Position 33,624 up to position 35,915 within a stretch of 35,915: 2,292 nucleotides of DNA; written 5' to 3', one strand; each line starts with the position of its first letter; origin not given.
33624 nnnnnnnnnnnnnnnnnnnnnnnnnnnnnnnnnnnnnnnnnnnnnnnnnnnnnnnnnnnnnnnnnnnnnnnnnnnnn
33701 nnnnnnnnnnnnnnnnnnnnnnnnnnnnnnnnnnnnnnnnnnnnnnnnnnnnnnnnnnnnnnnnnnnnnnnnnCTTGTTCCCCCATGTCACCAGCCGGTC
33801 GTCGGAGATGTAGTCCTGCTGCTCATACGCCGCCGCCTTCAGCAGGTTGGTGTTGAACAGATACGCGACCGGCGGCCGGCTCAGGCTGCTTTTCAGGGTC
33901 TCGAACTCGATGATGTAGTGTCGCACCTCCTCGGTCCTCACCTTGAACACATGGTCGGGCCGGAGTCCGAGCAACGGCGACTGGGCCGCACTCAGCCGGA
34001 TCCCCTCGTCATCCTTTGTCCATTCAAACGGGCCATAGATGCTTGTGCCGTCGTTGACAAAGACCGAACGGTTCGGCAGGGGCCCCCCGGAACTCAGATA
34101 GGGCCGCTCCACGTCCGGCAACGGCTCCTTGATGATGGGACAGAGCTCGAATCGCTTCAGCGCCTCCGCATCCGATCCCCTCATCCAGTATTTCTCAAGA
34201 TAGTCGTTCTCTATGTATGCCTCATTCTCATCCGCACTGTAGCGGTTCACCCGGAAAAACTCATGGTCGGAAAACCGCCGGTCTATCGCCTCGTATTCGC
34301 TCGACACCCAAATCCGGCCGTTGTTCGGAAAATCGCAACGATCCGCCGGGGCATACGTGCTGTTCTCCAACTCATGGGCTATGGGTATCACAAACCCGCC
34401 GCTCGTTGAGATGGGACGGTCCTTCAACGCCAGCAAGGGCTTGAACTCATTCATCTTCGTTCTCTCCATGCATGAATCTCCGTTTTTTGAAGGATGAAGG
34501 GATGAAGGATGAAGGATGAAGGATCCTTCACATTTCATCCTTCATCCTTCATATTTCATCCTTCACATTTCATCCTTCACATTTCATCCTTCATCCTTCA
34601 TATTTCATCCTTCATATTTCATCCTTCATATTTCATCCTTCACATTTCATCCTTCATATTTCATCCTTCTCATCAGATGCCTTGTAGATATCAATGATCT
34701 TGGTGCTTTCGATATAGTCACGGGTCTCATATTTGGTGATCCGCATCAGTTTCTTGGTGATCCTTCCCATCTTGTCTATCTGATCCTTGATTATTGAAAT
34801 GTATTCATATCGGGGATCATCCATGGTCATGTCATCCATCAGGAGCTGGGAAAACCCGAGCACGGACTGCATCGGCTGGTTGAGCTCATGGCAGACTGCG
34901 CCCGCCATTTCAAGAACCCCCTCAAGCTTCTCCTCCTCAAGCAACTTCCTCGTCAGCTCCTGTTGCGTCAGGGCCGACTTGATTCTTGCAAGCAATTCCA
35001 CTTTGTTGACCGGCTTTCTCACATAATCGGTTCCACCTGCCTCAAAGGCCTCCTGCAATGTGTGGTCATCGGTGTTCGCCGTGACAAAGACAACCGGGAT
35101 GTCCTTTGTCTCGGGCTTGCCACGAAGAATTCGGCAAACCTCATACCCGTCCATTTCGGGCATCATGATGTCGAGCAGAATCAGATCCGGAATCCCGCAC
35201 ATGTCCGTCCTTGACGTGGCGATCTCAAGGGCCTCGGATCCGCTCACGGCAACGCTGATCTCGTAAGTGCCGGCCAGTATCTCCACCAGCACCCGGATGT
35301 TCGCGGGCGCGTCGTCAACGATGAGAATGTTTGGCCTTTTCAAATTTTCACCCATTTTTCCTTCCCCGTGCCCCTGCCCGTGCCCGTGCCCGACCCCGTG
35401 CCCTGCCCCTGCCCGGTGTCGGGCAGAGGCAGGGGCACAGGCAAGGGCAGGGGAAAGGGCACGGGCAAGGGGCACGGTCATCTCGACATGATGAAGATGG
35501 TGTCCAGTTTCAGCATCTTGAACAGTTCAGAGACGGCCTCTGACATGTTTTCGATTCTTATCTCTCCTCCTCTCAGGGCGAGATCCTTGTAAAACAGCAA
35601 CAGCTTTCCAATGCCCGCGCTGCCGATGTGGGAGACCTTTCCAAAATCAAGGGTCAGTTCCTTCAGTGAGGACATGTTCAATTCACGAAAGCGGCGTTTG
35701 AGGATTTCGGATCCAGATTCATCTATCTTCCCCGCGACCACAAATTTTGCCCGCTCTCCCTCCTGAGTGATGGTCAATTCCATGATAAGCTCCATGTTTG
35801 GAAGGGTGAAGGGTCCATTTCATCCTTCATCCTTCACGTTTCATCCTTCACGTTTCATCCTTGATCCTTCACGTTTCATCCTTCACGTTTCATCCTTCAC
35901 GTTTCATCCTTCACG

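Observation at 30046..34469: Two-gene McrBC-like module with a coiled-coil-fused AAA+ NTPase and a DUF2357/PD-(D/E)xK partner: candidate uncharacterised type IV-restriction-like defence system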

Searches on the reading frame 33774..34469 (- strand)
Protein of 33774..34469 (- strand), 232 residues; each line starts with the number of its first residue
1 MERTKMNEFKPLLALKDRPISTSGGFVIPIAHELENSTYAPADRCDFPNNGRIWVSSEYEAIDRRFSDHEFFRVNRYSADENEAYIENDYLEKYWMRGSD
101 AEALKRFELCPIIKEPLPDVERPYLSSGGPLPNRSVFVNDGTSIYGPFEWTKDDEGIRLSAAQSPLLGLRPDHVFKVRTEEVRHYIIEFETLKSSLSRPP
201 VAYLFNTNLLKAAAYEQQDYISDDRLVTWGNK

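Call 59: search_solved_structures(query=A4, max_evalue=10, show_alignments=2)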
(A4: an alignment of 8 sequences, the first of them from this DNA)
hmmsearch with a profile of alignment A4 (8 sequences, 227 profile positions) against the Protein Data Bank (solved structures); distinct sequences matched with E-value up to 10: 0.

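Call 60: find_homologous_proteins(query=A4, max_evalue=0.01)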
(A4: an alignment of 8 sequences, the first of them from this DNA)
Query A4 (8 sequences) (232 aa, profile of the alignment): 5 proteins with E <= 0.01 among 4165 candidates.
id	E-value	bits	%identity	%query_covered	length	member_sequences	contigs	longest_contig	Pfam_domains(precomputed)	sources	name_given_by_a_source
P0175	3.4e-97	343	78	100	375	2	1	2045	-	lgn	-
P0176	3.0e-35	140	-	-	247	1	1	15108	-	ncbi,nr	ncbi:MAG: hypothetical protein K8T89_03660 [Planctomycetes bacterium]|nr:hypothetical protein [Planc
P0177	3.8e-31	127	-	-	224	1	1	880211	-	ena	-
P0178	5.7e-24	103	43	6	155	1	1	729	-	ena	-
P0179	3.9e-16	78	-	-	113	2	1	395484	-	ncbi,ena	-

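Call 80: search_solved_structures(query=A5, max_evalue=10, show_alignments=3)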
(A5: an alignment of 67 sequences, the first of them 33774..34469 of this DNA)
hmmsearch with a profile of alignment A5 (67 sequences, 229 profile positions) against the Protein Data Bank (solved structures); distinct sequences matched with E-value up to 10: 1.
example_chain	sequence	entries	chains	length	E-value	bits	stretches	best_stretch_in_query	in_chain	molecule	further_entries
2ob2_A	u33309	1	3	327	1.6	11.7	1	76-125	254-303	Leucine carboxyl methyltransferase 1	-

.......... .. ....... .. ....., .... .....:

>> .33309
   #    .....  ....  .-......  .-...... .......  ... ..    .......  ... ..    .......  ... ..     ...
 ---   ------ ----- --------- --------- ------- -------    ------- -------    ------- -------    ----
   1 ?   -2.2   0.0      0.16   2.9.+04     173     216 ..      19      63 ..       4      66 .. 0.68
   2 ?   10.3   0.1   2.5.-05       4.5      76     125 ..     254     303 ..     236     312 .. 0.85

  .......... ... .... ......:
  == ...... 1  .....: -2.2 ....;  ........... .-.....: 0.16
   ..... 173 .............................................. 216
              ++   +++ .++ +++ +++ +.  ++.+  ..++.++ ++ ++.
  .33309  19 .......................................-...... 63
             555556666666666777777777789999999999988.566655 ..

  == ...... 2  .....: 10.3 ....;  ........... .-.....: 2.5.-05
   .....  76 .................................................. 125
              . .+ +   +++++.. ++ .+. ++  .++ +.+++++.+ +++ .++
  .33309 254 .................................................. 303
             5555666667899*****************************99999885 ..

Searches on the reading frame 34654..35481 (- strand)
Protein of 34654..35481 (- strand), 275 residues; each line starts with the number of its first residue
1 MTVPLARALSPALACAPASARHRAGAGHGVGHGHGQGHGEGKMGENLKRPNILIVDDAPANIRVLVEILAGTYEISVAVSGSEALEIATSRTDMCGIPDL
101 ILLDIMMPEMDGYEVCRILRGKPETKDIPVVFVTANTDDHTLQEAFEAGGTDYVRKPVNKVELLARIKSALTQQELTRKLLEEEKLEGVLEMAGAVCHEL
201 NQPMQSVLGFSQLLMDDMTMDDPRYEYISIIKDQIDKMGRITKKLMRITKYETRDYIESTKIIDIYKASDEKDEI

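Call 35: search_protein_families(library=pfam, proteins=[window:34654-35481:-], max_evalue=0.00001)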
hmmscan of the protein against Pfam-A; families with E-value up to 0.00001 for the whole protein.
window:34654-35481:- (275 aa): 2 families
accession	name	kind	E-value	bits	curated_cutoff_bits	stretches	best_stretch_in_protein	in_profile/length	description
PF00072.30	Response_reg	-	1.1e-26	93.7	30.2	1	52-168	1-111/111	Response regulator receiver domain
PF00512.31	HisKA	-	1.1e-10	41.8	26.9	1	191-252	4-64/66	His Kinase A (phospho-acceptor) domain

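Call 91: search_protein_families(library=pfam, proteins=[window:34654-35355:-], max_evalue=0.0001)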
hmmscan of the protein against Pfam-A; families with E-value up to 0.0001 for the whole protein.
window:34654-35355:- (233 aa): 2 families
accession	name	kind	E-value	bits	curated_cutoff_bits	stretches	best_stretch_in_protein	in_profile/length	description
PF00072.30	Response_reg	-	6.5e-27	94.3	30.2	1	10-126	1-111/111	Response regulator receiver domain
PF00512.31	HisKA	-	8.1e-11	42.3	26.9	1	149-210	4-64/66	His Kinase A (phospho-acceptor) domain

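Call 106: find_related_loci(query=window:34654-35355:-, collection=metagenome_contigs, flank=6000)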
Query window:34654-35355:- (233 aa) in metagenome_contigs; peptide patterns used: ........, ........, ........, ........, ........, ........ (x = any residue, [..] = any of these).
600 stretches matched a pattern (row limit reached: there are more); 596 encode a relative of the query (tblastn E <= 1e-3); the best 80 are kept; 80 distinct loci.
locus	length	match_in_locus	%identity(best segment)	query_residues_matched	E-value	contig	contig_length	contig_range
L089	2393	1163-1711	41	9-193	8e-41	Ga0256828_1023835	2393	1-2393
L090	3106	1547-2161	37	5-219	7e-39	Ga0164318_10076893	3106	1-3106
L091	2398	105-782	34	4-209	6e-37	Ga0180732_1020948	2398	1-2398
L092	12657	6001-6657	35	3-211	2e-36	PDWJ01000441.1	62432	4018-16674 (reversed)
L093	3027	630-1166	38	5-191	1e-35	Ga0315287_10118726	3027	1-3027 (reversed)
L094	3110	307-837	40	7-175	2e-35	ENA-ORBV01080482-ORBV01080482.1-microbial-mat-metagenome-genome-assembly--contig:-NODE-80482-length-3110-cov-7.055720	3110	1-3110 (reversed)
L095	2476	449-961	42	10-186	4e-35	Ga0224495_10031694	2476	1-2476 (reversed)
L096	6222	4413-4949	40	7-186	4e-35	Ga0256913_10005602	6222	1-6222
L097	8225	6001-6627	35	10-207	1e-34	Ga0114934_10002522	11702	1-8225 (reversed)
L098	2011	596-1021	48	1-145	8e-35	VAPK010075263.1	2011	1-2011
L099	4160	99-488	49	4-138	3e-34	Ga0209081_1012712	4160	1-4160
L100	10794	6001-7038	36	10-229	6e-34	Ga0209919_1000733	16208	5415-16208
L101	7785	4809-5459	35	10-211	2e-33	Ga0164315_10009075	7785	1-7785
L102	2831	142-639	39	10-175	2e-33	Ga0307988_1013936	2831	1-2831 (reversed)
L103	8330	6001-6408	44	5-143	3e-33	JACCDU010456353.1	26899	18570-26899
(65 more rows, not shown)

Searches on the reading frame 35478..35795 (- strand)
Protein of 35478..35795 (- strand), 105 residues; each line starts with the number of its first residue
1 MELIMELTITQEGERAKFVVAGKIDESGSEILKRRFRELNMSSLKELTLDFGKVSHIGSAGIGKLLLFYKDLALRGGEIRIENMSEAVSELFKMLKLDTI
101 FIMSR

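Call 91: search_protein_families(library=pfam, proteins=[window:35478-35795:-], max_evalue=0.0001)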
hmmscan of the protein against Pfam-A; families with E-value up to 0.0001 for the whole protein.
window:35478-35795:- (105 aa): 2 families
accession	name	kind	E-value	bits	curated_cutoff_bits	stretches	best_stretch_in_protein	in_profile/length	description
PF01740.26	STAS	-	1.3e-11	44.6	22.6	1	18-101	13-97/106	STAS domain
PF13466.11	STAS_2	-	1e-06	29.3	29.2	1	20-98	3-80/80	STAS domain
